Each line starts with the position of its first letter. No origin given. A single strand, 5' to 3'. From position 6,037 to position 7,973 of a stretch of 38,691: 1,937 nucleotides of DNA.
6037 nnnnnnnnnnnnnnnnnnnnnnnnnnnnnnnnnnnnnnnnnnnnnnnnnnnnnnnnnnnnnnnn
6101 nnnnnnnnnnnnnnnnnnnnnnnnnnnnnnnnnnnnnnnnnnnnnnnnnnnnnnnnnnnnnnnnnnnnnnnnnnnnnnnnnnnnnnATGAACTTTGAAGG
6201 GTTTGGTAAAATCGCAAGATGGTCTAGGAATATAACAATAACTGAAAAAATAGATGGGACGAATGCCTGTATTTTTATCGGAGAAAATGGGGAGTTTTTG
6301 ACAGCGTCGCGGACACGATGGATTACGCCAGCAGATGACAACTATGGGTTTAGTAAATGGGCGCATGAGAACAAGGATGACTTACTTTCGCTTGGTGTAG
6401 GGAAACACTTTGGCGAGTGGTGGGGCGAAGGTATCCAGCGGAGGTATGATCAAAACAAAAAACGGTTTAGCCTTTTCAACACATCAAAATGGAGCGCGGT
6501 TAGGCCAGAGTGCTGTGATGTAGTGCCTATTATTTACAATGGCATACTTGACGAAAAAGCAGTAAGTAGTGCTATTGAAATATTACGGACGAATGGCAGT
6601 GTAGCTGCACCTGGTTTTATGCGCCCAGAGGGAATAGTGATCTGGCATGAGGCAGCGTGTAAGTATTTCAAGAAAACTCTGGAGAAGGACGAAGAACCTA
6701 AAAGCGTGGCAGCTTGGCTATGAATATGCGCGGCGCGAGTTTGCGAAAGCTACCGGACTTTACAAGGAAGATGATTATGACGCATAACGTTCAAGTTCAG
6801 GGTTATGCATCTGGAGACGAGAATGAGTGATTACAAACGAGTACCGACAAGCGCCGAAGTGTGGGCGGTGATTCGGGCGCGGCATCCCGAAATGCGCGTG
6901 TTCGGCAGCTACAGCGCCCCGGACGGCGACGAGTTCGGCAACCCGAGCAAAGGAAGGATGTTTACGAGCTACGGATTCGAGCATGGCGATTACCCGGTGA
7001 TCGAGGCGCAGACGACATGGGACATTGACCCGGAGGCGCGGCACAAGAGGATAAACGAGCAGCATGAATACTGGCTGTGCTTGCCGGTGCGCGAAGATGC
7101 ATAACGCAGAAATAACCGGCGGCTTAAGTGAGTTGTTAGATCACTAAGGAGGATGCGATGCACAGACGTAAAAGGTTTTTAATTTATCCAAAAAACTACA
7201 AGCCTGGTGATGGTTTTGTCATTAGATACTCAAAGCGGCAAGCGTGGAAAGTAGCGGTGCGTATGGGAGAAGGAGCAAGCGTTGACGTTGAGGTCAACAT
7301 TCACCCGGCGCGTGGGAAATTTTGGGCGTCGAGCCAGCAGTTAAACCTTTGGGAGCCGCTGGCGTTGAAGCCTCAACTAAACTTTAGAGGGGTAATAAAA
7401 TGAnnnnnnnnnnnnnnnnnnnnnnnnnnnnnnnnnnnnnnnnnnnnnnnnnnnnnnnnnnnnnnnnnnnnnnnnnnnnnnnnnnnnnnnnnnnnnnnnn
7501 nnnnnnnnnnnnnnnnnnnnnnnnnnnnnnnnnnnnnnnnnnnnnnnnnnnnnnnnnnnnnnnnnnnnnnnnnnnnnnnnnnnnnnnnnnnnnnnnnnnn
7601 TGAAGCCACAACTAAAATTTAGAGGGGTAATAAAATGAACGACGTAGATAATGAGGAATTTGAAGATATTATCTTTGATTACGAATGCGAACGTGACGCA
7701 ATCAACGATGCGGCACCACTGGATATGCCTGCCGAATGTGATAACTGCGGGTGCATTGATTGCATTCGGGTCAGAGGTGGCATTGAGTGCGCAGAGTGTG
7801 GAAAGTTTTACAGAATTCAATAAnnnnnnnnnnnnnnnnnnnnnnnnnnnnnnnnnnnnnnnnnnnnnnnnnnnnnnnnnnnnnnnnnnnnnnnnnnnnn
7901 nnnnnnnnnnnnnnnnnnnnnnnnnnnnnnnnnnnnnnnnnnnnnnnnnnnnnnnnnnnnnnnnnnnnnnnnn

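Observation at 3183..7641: Recurrent architecture: four early-region cassettes, each bracketed by direct repeats that duplicate the upstream gene end and ribosome-binding junction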

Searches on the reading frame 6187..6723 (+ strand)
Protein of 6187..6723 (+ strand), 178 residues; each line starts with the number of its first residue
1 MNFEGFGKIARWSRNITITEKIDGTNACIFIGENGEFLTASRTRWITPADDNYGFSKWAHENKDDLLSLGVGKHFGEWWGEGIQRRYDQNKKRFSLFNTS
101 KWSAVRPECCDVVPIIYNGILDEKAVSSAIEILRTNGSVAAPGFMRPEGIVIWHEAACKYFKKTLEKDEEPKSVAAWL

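Call 9: search_protein_families(library=pfam, proteins=[window:6187-6723:+], max_evalue=0.01)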
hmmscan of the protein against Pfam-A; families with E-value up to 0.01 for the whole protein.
window:6187-6723:+ (178 aa): 1 family
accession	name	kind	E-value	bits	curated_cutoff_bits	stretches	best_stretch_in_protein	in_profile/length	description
PF09414.15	RNA_ligase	-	2.8e-11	44.3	27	1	16-155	3-158/171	RNA ligase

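Call 10: search_protein_families(library=phrogs, proteins=[window:6187-6723:+], max_evalue=0.001)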
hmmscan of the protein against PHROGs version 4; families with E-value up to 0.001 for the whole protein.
window:6187-6723:+ (178 aa): 1 family
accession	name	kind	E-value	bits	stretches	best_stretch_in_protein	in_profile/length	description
phrog_548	-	DNA, RNA and nucleotide metabolism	1.9e-28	100.7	1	12-152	29-210/341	RNA ligase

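Call 20: find_homologous_proteins(query=window:6187-6723:+, max_evalue=1e-20)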
Query window:6187-6723:+ (178 aa): 7998 proteins with E <= 1e-20 among 8000 candidates; the best 120 are listed.
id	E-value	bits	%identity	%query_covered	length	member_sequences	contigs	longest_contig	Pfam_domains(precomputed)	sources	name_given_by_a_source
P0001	1.3e-102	359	87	98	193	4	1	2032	PF09414.16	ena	-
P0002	2.5e-100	352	85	98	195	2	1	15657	PF09414.16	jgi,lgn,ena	-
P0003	1.1e-99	350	82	99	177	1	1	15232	PF09414.16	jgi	jgi:hypothetical protein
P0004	8.9e-99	347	84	97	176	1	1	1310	PF09414.16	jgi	jgi:hypothetical protein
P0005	1.6e-98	346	84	98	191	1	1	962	PF09414.16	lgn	-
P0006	2.0e-98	346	82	98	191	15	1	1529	PF09414.16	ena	-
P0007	2.0e-98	346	82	97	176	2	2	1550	PF09414.16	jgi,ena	-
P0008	8.6e-98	344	83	97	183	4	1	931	PF09414.16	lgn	-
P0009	5.3e-97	341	82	98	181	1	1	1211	PF09414.16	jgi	jgi:hypothetical protein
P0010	1.7e-95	336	79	98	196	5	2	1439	PF09414.16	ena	-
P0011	2.1e-95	336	81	98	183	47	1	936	PF09414.16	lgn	-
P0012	1.7e-93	330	79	98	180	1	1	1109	PF09414.16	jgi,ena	-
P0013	4.6e-90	318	75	98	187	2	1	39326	PF09414.16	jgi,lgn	jgi:hypothetical protein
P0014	1.6e-89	317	75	97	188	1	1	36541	PF09414.16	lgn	-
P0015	3.2e-89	316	78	98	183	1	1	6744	PF09414.16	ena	-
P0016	3.4e-89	316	75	98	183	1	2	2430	PF09414.16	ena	-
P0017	4.4e-89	315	78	98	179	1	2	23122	PF09414.16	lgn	-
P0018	8.9e-89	314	76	99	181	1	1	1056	PF09414.16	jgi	jgi:hypothetical protein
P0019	1.2e-88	314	78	98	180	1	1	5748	PF09414.16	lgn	-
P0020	6.1e-88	311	75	98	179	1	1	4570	PF09414.16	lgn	-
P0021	6.8e-88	311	74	98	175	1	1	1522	PF09414.16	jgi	jgi:hypothetical protein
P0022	1.5e-87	310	75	97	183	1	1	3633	PF09414.16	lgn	-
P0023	2.0e-87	310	76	98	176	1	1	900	PF09414.16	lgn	-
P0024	1.2e-82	294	72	97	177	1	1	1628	PF09414.16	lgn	-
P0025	4.1e-82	292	71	98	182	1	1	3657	PF09414.16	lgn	-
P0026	1.5e-81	291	72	96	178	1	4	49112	PF09414.16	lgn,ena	-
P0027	1.5e-80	287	71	99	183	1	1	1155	PF09414.16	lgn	-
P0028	1.6e-80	287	72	98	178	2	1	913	PF09414.16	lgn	-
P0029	2.8e-80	287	71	95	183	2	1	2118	PF09414.16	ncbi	-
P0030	3.1e-80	286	66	99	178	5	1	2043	PF09414.16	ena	-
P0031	3.3e-80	286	69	99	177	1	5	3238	PF09414.16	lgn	-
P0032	3.7e-80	286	68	98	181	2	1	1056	PF09414.16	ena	-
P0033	1.7e-79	284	69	98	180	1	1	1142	PF09414.16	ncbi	-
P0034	1.8e-79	284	72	96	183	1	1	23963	PF09414.16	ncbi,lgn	-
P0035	7.0e-79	282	67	97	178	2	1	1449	PF09414.16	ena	-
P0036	7.4e-79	282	70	99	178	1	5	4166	PF09414.16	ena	-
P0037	8.7e-79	282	72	96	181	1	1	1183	PF09414.16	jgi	jgi:hypothetical protein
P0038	1.6e-78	281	68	99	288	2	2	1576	PF09414.16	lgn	-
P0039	3.6e-78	280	70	99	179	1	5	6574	PF09414.16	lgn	-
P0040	6.0e-78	279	68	99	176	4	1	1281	PF09414.16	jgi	-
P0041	6.9e-78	279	70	96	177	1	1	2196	PF09414.16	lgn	-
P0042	9.1e-78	278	66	99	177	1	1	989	PF09414.16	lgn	-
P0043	2.1e-77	277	69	96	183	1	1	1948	PF09414.16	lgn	-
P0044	2.3e-77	277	71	96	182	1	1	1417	PF09414.16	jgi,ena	-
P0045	2.3e-77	277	67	99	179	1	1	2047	PF09414.16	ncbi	-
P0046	2.6e-77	277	67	99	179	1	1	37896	PF09414.16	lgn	-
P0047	2.6e-77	277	66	99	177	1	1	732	PF09414.16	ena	-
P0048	3.0e-77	277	66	99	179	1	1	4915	PF09414.16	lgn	-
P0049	7.2e-77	275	66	98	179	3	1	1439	PF09414.16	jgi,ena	jgi:hypothetical protein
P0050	1.1e-76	275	66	98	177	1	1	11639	PF09414.16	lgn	-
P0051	1.1e-76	275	70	97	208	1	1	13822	PF09414.16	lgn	-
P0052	1.2e-76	275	66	97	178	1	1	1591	PF09414.16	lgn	-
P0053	1.3e-76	275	68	98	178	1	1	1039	PF09414.16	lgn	-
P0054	1.9e-76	274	69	96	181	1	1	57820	PF09414.16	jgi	jgi:hypothetical protein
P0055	2.1e-76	274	68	98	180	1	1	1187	PF09414.16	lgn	-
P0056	3.0e-76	273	68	96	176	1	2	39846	PF09414.16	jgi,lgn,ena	-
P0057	3.2e-76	273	68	96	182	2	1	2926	PF09414.16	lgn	-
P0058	4.2e-76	273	66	98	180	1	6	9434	PF09414.16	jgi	-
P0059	5.5e-76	272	66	98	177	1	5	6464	PF09414.16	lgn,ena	-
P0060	6.5e-76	272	67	96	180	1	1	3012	PF09414.16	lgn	-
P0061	1.1e-75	271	65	98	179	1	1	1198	PF09414.16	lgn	-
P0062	1.4e-75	271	69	96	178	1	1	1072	PF09414.16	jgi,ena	-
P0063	1.7e-75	271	67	97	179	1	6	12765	PF09414.16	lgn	-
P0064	1.8e-75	271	67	96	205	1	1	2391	PF09414.16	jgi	jgi:hypothetical protein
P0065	2.1e-75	271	68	96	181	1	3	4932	PF09414.16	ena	-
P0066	2.1e-75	271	66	99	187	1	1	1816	PF09414.16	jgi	jgi:hypothetical protein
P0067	2.2e-75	271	68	98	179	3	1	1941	PF09414.16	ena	-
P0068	2.2e-75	271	68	97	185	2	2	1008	PF09414.16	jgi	jgi:hypothetical protein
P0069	2.8e-75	270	64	98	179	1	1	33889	PF09414.16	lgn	-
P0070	2.9e-75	270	66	99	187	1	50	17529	PF09414.16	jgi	jgi:hypothetical protein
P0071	2.9e-75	270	65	98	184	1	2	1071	PF09414.16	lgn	-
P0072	3.0e-75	270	65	98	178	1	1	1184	PF09414.16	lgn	-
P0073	3.1e-75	270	65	99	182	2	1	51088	PF09414.16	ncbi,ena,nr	ncbi:MAG: hypothetical protein COB36_10815 [Alphaproteobacteria bacterium]|nr:MAG: hypothetical prot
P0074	4.1e-75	270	64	99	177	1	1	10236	PF09414.16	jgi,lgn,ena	-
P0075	4.3e-75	270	68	97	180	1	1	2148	PF09414.16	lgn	-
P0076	4.6e-75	269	66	99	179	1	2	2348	PF09414.16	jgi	jgi:hypothetical protein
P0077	4.8e-75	269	67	98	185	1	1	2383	PF09414.16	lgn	-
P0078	5.0e-75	269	68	96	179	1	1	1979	PF09414.16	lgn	-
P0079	5.4e-75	269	64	99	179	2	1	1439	PF09414.16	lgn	-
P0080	5.9e-75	269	67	99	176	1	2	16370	PF09414.16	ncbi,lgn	-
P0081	6.2e-75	269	67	96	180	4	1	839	PF09414.16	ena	-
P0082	6.5e-75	269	67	96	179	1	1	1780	PF09414.16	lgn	-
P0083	7.2e-75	269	67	97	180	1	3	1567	PF09414.16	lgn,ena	-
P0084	7.3e-75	269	67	96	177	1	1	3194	PF09414.16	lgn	-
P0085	7.8e-75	269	68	96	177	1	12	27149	PF09414.16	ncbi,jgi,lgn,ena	jgi:hypothetical protein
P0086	8.4e-75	269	66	97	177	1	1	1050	PF09414.16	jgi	jgi:hypothetical protein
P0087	1.1e-74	268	66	96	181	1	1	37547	PF09414.16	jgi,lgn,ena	-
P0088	1.2e-74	268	65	99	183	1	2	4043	PF09414.16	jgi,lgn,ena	-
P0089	1.2e-74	268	67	96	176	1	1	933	PF09414.16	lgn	-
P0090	1.3e-74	268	67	96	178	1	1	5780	PF09414.16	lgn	-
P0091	1.4e-74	268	64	97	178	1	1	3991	PF09414.16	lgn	-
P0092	1.5e-74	268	66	99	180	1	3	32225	PF09414.16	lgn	-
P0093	1.5e-74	268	63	98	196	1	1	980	PF09414.16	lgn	-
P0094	1.6e-74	268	64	99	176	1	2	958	PF09414.16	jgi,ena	jgi:hypothetical protein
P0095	1.8e-74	268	66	99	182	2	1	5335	PF09414.16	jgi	jgi:hypothetical protein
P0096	2.3e-74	267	64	97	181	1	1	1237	PF09414.16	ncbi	-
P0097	2.5e-74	267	67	98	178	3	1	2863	PF09414.16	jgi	-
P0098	2.7e-74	267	65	98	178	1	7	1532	PF09414.16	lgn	-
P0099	2.8e-74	267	67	97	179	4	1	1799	PF09414.16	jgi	-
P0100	3.0e-74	267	65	98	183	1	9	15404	PF09414.16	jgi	jgi:hypothetical protein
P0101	3.3e-74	267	65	98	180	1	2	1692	PF09414.16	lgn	-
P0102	3.8e-74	266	68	99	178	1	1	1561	PF09414.16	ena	-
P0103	3.8e-74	266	67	98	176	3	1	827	PF09414.16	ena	-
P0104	3.8e-74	266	65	98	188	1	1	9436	PF09414.16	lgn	-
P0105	4.4e-74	266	66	97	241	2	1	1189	PF09414.16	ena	-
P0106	4.6e-74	266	65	97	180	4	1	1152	PF09414.16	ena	-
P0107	4.8e-74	266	66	96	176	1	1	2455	PF09414.16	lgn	-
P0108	5.7e-74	266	66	99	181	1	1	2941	PF09414.16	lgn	-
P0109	5.9e-74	266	66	96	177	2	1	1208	PF09414.16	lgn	-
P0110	6.3e-74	266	63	99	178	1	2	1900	PF09414.16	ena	-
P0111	7.1e-74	266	63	99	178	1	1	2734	PF09414.16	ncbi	-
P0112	7.2e-74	266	66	98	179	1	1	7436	PF09414.16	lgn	-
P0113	7.3e-74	266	65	97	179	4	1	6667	PF09414.16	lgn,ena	-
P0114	7.5e-74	266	66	98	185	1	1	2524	PF09414.16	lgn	-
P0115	7.6e-74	265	68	94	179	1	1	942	PF09414.16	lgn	-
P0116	8.2e-74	265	65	99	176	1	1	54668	PF09414.16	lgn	-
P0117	8.2e-74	265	65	98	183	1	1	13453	PF09414.16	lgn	-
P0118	8.7e-74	265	67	97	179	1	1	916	PF09414.16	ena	-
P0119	1.1e-73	265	66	97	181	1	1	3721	PF09414.16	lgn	-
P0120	1.1e-73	265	65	99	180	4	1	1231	PF09414.16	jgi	jgi:hypothetical protein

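Call 21: find_encoding_contigs(protein=P0002, flank=10000, max_places=2)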
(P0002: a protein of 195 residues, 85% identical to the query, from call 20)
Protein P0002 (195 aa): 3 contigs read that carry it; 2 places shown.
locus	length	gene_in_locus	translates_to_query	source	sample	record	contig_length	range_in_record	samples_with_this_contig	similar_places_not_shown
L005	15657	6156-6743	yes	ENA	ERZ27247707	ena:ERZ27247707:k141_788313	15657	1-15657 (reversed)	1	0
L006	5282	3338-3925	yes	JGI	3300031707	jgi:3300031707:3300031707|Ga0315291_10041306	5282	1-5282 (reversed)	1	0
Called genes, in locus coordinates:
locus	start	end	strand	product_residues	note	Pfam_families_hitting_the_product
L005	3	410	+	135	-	?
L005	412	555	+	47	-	-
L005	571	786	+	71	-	-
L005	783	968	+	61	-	-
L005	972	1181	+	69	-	-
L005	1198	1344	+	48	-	-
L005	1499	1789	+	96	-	-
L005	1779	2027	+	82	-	-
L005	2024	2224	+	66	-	-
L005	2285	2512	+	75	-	-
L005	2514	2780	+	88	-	-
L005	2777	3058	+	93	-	-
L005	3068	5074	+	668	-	PF01612:DNA_pol_A_exo1 (weak), PF00476:DNA_pol_A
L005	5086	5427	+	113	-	PF19905:DUF6378 (weak)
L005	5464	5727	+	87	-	-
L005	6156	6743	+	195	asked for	PF09414:RNA_ligase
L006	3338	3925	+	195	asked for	PF09414:RNA_ligase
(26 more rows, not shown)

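Call 22: find_encoding_contigs(protein=P0003, flank=10000, max_places=2)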
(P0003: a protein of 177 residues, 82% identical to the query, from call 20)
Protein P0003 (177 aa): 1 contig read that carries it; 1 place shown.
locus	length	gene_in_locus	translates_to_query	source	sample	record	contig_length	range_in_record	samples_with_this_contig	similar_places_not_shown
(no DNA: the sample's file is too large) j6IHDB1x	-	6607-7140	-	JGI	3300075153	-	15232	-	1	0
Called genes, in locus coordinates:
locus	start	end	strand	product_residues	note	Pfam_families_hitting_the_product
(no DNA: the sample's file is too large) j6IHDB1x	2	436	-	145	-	?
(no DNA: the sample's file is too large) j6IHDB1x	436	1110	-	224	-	PF09669:Phage_pRha, PF03374:ANT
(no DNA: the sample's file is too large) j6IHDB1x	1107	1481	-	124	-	-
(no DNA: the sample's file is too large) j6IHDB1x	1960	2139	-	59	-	-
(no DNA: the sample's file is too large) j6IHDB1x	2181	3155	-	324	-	PF01555:N6_N4_Mtase (faint)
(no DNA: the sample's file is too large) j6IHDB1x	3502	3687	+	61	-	-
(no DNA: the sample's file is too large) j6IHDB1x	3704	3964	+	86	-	-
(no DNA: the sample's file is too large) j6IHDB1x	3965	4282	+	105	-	-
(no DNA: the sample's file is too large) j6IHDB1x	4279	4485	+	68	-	-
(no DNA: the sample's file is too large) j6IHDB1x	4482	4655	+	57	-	-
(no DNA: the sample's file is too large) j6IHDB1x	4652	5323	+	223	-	-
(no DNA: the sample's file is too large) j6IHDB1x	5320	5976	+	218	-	PF13482:RNase_H_2 (faint), PF10108:DNA_pol_B_exo2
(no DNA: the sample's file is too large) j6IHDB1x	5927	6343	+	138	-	-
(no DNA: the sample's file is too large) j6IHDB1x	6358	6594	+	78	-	-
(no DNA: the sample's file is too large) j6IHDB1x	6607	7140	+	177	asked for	PF09414:RNA_ligase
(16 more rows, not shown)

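Call 23: find_encoding_contigs(protein=P0013, flank=10000, max_places=2)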
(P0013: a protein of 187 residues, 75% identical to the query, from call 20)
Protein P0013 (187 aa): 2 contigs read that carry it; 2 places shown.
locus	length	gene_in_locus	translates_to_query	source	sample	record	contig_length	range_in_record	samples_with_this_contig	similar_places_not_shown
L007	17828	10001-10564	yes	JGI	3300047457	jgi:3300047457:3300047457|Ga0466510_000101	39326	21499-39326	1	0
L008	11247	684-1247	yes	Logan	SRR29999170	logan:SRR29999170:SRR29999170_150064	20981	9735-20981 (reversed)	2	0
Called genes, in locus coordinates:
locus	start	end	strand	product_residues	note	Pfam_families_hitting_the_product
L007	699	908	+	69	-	-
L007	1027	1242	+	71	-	-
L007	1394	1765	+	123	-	-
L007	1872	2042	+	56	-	-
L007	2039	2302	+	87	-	-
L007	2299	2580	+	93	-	-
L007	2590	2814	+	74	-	-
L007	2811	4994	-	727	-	PF19898:DUF6371, PF13148:DUF3987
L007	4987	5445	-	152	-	-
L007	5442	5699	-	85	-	-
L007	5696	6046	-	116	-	-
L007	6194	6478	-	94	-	-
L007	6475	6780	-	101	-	-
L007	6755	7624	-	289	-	PF07120:DUF1376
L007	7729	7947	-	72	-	PF15943:YdaS_toxin (weak)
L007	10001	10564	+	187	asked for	PF09414:RNA_ligase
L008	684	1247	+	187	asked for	PF09414:RNA_ligase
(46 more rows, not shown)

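Call 24: find_encoding_contigs(protein=P0014, flank=10000, max_places=2)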
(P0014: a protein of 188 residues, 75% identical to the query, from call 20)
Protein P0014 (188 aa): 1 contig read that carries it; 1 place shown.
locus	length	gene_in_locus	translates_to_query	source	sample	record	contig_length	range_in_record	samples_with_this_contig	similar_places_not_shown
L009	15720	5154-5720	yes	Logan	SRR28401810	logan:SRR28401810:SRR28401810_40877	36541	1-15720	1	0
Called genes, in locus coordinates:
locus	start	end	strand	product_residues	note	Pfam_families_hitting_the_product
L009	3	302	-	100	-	?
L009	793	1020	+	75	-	-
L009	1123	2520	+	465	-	PF00270:DEAD (weak), PF04851:ResIII (weak), PF00271:Helicase_C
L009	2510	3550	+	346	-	PF01555:N6_N4_Mtase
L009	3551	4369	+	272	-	PF13730:HTH_36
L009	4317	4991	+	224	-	-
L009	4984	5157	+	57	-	-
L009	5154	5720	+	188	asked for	PF09414:RNA_ligase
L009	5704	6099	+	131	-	-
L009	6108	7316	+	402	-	PF12323:HTH_OrfB_IS605, PF01385:OrfB_IS605, PF07282:Cas12f1-like_TNB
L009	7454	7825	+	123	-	PF05772:NinB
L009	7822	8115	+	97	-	PF07102:YbcO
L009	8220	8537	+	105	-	-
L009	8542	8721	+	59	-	-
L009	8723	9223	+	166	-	-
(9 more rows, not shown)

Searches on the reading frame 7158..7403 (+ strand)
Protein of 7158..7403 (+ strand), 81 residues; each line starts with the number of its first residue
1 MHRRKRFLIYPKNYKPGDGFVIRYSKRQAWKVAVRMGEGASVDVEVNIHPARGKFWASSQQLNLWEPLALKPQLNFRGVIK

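Call 9: search_protein_families(library=pfam, proteins=[window:7158-7403:+], max_evalue=0.01)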
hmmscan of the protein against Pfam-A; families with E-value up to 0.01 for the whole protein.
window:7158-7403:+ (81 aa): 0 families

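Call 10: search_protein_families(library=phrogs, proteins=[window:7158-7403:+], max_evalue=0.001)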
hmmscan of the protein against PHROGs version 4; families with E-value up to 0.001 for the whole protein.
window:7158-7403:+ (81 aa): 0 families

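Call 42: find_related_loci(query=window:7158-7403:+, collection=viral_contigs, flank=4000)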
Query window:7158-7403:+ (81 aa) in viral_contigs; peptide patterns used: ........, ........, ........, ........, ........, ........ (x = any residue, [..] = any of these).
10 stretches matched a pattern, but none encodes a relative of the query by tblastn (E <= 1e-3).

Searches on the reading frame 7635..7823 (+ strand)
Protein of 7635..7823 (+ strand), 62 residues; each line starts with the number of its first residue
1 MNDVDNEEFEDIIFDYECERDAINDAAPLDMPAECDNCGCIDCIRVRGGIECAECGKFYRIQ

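Call 53: find_encoding_contigs(protein=window:7635-7823:+, flank=4000, max_places=10)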
Protein window:7635-7823:+ (62 aa): 11 contigs read that carry it; 6 places shown.
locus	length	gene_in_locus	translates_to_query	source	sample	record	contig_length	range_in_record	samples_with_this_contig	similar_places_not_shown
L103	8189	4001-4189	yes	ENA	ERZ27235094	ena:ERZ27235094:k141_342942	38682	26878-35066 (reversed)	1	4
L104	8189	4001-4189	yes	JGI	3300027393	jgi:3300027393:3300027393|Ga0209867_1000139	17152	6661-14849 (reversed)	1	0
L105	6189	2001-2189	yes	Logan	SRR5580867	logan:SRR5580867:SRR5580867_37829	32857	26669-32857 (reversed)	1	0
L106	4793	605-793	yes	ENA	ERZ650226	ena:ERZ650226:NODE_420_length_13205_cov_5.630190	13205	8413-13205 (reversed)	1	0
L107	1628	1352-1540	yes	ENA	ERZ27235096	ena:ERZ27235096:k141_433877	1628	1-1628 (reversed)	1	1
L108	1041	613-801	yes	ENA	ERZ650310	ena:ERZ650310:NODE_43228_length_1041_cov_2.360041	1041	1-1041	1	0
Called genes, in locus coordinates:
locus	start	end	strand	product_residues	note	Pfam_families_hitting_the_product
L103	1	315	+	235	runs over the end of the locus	PF00805:Pentapeptide, PF13599:Pentapeptide_4, PF25296:Decapeptide (faint), PF00805:Pentapeptide, PF13576:Pentapeptide_3 (weak), PF00805:Pentapeptide, PF13599:Pentapeptide_4, PF00805:Pentapeptide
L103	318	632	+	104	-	-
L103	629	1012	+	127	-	-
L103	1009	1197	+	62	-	-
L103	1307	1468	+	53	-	-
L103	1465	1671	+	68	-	-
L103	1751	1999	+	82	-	-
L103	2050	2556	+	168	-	PF05869:Dam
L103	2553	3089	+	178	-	PF09414:RNA_ligase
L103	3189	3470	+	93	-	-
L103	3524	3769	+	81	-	-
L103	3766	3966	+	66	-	-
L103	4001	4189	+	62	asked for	-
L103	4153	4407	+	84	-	-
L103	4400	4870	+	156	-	-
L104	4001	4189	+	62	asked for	-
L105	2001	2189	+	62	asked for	-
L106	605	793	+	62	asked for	-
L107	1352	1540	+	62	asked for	-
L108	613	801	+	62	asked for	-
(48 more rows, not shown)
